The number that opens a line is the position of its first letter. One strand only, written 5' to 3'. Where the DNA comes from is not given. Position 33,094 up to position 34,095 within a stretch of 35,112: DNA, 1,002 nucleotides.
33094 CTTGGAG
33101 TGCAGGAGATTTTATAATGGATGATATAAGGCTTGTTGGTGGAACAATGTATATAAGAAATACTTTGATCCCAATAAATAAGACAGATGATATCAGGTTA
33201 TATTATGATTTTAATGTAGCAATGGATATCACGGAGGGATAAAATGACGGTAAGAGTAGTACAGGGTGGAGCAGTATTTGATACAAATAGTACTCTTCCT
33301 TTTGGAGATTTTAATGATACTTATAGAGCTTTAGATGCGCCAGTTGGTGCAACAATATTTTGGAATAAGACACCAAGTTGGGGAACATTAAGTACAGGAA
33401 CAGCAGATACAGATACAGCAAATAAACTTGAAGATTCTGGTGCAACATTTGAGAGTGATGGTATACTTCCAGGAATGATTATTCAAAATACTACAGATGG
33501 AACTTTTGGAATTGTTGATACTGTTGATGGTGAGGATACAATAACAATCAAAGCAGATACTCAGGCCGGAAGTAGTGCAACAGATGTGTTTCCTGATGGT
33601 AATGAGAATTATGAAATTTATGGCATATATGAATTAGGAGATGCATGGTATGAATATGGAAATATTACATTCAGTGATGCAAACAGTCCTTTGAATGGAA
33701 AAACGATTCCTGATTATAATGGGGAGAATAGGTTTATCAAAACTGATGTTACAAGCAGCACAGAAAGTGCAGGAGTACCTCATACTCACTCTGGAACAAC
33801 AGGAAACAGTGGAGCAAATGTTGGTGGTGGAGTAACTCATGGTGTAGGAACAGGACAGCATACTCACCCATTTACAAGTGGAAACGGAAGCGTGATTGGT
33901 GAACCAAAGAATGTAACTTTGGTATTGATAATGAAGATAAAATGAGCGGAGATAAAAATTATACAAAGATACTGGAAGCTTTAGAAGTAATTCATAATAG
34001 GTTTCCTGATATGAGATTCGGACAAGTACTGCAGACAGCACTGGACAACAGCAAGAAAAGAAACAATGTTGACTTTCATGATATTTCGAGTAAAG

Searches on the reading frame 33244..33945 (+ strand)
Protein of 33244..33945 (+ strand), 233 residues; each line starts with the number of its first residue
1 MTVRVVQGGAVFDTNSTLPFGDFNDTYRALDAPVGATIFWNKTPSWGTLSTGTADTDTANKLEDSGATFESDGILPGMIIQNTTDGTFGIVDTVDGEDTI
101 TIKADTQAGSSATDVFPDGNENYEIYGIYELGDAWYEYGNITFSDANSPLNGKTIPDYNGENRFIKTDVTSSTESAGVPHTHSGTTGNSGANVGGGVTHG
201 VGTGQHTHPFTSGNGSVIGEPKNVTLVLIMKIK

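Call 17: search_protein_families(library=pfam, proteins=[window:33244-33945:+], max_evalue=0.01)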
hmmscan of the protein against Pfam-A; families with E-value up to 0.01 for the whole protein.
window:33244-33945:+ (233 aa): 1 family
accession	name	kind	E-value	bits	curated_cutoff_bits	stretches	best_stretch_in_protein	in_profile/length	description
PF09939.14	DUF2171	-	0.0072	17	25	0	74-108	1-34/64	Uncharacterized protein conserved in bacteria (DUF2171)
